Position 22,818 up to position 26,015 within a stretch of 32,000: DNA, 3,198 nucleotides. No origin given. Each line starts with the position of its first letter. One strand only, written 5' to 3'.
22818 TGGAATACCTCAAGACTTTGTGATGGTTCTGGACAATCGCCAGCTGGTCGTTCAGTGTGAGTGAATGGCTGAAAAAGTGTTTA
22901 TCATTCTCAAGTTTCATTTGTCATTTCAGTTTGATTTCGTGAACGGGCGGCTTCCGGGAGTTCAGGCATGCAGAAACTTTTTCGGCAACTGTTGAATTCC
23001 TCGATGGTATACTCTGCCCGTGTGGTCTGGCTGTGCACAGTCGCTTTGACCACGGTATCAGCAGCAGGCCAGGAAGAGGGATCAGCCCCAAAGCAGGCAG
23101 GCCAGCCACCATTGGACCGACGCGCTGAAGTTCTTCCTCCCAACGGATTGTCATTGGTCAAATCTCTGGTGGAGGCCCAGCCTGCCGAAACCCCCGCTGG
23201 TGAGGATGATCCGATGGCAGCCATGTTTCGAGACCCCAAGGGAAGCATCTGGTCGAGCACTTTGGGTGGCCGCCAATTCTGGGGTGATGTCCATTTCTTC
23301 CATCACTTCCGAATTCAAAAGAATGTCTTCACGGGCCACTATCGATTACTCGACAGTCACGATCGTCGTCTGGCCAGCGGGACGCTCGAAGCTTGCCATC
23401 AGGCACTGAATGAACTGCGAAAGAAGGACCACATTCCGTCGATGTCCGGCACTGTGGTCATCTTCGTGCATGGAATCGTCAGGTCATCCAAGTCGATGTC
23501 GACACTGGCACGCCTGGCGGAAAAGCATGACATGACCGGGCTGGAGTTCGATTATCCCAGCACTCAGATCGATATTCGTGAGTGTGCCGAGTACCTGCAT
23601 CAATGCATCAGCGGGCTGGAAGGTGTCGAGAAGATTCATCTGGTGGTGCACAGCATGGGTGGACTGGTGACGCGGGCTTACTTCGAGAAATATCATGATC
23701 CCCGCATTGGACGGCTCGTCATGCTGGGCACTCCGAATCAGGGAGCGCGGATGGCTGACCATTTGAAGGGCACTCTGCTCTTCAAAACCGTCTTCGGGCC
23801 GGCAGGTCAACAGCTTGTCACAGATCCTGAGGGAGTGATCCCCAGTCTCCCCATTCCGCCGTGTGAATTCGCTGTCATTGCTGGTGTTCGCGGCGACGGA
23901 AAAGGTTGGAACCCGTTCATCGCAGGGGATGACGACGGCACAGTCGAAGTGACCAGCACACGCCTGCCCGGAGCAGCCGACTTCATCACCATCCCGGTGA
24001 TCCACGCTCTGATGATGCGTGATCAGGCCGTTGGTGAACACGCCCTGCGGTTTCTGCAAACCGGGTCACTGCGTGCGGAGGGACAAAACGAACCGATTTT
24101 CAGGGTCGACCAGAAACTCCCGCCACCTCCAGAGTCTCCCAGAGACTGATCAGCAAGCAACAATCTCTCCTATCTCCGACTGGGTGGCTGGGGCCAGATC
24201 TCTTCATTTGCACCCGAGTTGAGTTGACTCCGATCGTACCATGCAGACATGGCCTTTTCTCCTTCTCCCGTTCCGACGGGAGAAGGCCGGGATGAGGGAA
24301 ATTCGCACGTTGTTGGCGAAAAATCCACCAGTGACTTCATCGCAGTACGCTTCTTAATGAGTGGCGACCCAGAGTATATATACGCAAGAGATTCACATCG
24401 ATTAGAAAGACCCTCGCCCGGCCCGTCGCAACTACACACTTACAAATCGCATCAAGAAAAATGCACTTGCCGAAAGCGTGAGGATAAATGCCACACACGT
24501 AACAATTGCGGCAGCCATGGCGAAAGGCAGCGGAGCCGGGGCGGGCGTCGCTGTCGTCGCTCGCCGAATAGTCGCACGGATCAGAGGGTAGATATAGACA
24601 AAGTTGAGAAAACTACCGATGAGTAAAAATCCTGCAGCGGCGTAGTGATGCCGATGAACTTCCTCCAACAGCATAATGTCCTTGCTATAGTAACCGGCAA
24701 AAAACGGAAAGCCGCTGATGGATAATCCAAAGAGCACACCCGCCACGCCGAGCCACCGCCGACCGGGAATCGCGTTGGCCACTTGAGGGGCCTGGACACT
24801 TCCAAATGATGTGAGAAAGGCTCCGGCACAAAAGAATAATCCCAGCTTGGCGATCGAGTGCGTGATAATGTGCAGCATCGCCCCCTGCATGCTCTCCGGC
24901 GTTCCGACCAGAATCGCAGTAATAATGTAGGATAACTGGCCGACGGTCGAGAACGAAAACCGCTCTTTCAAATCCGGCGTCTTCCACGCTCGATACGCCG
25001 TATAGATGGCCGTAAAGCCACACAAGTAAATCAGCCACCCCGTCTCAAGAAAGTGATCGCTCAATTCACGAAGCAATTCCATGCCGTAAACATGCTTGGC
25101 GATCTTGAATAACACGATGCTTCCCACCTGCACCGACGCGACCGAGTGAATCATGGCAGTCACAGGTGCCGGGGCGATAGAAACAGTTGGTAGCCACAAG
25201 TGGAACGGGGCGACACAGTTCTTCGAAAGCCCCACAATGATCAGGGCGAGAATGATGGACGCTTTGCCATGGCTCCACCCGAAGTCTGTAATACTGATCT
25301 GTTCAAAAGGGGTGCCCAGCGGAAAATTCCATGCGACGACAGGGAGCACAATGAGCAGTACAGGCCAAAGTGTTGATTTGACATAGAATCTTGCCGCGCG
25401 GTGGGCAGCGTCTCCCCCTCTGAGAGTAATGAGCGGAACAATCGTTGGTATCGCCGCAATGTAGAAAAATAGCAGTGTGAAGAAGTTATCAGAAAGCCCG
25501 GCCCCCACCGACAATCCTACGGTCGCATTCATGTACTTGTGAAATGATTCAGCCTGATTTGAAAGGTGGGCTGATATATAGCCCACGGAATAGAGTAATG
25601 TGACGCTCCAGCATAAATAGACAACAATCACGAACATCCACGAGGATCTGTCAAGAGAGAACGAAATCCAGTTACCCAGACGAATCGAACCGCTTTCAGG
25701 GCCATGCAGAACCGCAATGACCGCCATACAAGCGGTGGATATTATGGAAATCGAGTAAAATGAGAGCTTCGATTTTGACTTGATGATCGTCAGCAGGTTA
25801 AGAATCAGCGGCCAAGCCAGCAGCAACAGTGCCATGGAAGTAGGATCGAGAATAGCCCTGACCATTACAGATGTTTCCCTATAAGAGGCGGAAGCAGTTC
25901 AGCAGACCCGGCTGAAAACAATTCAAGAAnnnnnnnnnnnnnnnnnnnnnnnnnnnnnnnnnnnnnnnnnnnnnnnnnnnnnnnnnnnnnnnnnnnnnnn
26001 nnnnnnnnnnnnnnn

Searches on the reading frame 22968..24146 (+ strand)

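Call 46: search_protein_families(library=pfam, proteins=[window:22968-24146:+], max_evalue=0.001)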
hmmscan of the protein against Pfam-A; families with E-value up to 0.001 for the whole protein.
window:22968-24146:+ (393 aa): 5 families
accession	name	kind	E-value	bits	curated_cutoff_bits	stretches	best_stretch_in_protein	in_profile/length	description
PF07819.20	PGAP1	-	2.4e-09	37.7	24.3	1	159-272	2-144/233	PGAP1-like alpha/beta domain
PF24096.1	DUF7379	-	1.5e-08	35.3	33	1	175-269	23-124/191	Domain of unknown function (DUF7379)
PF00561.26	Abhydrolase_1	-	1.1e-07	32.2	25.8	1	164-257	3-110/245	alpha/beta hydrolase fold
PF02089.21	Palm_thioest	-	1.3e-06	28.7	26.8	1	164-265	2-118/254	Palmitoyl protein thioesterase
PF12697.13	Abhydrolase_6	-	6.8e-05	24.1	26.3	1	164-266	1-94/217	Alpha/beta hydrolase family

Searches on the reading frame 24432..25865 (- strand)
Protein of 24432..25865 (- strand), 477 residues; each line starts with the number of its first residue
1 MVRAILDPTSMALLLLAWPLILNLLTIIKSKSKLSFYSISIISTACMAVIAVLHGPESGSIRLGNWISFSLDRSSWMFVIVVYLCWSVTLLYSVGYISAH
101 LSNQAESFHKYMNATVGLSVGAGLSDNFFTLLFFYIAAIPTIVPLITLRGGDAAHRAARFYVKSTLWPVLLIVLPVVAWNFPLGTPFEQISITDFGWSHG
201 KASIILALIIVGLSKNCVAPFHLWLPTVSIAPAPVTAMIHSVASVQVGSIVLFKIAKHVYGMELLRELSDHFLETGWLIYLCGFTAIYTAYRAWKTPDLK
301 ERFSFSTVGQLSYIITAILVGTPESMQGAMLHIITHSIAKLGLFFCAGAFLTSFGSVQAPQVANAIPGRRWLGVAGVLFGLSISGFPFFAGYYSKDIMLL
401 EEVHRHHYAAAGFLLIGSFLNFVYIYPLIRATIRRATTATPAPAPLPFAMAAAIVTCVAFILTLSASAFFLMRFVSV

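Call 46: search_protein_families(library=pfam, proteins=[window:24432-25865:-], max_evalue=0.001)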
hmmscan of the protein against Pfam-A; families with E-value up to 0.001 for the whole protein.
window:24432-25865:- (477 aa): 1 family
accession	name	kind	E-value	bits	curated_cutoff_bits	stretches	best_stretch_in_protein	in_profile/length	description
PF00361.26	Proton_antipo_M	-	4.1e-27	95.6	21.5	1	127-420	3-293/294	NADH:quinone oxidoreductase/Mrp antiporter, TM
